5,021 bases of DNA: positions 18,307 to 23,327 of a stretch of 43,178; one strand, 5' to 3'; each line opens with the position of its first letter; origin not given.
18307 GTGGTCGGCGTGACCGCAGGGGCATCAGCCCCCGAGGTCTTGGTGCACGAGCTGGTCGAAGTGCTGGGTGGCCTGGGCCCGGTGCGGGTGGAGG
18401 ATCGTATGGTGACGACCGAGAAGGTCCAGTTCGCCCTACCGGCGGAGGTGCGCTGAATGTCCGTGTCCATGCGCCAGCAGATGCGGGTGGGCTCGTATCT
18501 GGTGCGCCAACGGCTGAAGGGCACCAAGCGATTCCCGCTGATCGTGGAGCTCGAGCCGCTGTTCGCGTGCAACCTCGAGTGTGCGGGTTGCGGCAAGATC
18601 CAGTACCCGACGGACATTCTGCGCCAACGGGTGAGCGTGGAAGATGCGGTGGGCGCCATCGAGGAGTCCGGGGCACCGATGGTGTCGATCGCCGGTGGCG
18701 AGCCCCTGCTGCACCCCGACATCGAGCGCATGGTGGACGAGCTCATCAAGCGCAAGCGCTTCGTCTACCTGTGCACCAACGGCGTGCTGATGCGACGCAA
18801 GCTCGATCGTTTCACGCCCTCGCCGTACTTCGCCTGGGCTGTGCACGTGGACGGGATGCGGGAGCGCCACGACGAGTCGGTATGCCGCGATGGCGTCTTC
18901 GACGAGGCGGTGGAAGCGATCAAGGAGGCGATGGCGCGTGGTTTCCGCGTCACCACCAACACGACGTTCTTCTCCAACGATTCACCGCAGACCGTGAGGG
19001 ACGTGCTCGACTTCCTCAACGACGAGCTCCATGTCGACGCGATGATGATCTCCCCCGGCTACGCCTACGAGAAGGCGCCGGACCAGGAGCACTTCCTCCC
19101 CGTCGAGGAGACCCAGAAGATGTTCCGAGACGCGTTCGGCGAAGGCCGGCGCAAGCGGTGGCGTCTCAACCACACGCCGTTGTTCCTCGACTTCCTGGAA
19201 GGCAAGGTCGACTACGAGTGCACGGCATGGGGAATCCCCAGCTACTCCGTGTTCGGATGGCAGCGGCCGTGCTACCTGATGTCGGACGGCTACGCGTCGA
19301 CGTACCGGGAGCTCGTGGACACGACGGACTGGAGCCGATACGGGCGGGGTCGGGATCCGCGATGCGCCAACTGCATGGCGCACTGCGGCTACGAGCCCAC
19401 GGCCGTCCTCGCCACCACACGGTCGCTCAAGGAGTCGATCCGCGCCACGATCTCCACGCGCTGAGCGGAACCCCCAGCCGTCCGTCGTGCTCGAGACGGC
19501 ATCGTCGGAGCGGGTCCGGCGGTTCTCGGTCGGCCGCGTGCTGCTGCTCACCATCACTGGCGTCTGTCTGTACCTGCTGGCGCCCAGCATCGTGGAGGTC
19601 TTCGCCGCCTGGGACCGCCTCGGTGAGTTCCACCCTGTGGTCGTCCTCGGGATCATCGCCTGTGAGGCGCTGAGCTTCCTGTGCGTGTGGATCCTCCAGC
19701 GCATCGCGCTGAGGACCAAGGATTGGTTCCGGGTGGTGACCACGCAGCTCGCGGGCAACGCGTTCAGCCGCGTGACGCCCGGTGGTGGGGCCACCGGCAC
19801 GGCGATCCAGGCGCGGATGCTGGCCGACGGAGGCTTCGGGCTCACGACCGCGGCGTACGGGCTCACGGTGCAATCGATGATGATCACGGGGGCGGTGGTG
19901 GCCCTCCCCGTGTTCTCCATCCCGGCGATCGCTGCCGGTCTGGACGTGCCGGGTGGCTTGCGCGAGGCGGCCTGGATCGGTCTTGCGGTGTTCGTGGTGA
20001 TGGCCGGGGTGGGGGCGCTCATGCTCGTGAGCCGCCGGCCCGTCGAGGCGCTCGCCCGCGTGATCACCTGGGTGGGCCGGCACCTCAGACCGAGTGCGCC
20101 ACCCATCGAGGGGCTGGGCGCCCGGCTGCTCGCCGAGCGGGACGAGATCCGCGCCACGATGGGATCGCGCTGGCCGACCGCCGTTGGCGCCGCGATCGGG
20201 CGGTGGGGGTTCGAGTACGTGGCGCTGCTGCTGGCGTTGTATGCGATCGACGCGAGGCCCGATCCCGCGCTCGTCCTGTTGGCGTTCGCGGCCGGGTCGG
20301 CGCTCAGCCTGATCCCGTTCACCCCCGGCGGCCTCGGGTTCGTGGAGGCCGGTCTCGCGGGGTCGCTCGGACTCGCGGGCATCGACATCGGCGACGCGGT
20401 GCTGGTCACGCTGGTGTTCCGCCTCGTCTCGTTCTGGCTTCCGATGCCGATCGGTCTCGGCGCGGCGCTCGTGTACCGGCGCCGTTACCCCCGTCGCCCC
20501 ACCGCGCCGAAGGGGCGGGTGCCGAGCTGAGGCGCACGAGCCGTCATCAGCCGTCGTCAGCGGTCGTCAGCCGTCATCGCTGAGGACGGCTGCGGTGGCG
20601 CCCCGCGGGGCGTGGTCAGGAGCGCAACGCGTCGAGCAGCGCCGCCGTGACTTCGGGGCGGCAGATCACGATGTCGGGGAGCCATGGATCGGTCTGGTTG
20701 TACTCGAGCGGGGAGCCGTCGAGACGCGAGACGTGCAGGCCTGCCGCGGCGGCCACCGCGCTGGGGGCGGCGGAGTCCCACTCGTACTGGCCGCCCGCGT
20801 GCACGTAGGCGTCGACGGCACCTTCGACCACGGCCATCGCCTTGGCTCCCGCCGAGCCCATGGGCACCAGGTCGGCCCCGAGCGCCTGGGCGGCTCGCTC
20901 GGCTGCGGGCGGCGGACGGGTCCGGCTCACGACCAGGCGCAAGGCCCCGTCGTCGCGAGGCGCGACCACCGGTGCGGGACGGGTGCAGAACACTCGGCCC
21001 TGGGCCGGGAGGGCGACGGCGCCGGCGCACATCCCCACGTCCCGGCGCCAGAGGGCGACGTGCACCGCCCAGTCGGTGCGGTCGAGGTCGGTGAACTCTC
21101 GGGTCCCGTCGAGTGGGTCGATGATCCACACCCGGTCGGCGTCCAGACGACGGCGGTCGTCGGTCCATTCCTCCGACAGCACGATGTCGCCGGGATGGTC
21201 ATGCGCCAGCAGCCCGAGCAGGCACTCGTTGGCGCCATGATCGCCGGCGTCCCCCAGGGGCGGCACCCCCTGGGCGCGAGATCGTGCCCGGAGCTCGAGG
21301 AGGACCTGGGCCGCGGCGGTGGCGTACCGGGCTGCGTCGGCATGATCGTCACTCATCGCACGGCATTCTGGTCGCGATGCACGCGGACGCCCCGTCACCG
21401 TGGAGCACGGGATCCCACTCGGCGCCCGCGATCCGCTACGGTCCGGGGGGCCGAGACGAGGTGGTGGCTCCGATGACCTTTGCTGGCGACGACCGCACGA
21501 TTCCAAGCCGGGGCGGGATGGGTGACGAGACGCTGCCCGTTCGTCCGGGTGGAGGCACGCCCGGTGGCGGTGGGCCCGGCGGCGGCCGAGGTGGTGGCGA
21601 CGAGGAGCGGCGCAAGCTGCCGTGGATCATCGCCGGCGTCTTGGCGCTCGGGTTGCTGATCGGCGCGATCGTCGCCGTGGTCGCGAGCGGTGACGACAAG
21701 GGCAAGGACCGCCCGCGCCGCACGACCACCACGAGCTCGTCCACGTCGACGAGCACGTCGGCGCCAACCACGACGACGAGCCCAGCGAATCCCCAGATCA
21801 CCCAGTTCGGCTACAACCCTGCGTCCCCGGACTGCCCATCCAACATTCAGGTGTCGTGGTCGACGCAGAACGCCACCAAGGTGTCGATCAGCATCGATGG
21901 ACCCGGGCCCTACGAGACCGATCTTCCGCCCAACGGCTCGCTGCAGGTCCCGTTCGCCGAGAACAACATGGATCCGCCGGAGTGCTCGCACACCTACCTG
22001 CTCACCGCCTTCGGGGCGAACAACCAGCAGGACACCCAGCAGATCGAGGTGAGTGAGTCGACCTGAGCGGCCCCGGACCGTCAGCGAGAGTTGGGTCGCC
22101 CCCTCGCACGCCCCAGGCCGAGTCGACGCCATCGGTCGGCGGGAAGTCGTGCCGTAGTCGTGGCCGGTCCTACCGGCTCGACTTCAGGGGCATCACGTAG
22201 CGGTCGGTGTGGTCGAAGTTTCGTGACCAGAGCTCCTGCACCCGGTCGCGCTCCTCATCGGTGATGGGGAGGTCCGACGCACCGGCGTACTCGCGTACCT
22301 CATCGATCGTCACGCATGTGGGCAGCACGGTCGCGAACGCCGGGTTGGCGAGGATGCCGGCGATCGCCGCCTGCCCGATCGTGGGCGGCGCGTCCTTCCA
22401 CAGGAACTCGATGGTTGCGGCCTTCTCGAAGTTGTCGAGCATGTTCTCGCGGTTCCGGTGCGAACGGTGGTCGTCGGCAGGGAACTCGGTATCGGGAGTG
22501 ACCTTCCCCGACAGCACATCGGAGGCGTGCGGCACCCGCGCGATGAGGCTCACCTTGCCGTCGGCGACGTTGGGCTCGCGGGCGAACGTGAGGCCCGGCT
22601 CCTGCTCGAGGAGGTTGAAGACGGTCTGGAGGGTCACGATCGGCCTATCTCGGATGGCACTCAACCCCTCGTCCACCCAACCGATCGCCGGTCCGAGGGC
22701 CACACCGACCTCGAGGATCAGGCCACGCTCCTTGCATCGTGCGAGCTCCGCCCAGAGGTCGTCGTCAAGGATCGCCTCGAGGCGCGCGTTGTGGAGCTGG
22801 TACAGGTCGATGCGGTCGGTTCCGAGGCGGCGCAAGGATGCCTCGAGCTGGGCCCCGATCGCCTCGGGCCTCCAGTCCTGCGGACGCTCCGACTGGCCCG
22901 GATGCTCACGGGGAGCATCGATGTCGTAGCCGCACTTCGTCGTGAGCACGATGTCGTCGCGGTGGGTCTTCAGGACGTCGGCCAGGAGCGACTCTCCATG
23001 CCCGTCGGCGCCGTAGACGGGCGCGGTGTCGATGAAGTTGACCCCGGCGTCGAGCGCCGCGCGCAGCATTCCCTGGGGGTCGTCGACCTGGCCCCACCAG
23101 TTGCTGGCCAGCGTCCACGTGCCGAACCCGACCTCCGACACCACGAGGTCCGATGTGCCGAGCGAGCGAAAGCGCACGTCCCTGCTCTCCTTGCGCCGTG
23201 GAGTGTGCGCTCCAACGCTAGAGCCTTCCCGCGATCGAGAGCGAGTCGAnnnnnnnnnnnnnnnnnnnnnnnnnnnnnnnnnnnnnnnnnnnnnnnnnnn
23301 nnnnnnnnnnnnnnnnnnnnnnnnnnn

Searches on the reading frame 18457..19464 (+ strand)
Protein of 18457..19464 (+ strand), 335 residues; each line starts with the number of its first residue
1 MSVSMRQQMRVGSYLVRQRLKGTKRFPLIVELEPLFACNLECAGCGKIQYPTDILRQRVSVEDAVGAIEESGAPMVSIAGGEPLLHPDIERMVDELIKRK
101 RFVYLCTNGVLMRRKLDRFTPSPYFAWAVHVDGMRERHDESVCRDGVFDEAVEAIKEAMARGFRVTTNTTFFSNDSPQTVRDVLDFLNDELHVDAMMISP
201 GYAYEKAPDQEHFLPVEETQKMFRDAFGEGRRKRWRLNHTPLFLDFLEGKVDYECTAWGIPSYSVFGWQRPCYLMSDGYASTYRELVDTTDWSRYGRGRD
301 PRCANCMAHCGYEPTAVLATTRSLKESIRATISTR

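Call 48: search_protein_families(library=pfam, proteins=[window:18457-19464:+], max_evalue=0.0001)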
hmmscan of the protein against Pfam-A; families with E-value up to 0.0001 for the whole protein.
window:18457-19464:+ (335 aa): 2 families
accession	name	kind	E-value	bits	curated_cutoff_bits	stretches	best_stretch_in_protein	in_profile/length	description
PF11946.13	DUF3463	-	2e-57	193.2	31.3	1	196-328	1-132/134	Domain of unknown function (DUF3463)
PF04055.27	Radical_SAM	-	2.7e-21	76.9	29.5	1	36-187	5-166/166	Radical SAM superfamily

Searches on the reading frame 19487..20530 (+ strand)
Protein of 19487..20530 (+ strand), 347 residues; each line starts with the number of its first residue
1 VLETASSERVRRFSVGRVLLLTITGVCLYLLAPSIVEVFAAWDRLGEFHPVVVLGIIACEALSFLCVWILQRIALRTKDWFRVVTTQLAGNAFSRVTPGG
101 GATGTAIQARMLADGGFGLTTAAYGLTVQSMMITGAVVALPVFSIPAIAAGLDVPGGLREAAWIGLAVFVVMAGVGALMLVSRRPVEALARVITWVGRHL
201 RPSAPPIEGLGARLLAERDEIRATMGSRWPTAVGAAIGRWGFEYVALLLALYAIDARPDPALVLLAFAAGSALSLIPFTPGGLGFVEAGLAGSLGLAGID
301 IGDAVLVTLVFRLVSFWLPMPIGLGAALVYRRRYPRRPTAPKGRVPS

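Call 48: search_protein_families(library=pfam, proteins=[window:19487-20530:+], max_evalue=0.0001)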
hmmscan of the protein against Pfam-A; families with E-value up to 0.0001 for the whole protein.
window:19487-20530:+ (347 aa): 1 family
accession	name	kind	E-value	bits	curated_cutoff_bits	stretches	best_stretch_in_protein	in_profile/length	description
PF03706.18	LPG_synthase_TM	-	6.3e-29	101.8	33.4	1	22-323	6-302/302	Lysylphosphatidylglycerol synthase TM region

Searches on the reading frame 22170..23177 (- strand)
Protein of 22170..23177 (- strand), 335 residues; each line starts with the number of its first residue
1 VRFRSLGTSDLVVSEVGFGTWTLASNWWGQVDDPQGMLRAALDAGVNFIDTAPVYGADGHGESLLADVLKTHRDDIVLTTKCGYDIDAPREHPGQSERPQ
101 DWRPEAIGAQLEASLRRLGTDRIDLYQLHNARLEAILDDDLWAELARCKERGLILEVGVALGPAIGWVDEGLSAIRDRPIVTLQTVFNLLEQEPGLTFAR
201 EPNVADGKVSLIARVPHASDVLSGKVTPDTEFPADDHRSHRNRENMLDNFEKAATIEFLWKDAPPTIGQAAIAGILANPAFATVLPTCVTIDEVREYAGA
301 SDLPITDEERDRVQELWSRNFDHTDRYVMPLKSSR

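Call 48: search_protein_families(library=pfam, proteins=[window:22170-23177:-], max_evalue=0.0001)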
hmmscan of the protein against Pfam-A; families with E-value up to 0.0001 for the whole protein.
window:22170-23177:- (335 aa): 1 family
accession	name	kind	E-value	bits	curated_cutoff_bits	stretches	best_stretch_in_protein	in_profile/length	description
PF00248.27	Aldo_ket_red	-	2.2e-42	145.6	24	1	15-317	1-290/291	Aldo/keto reductase family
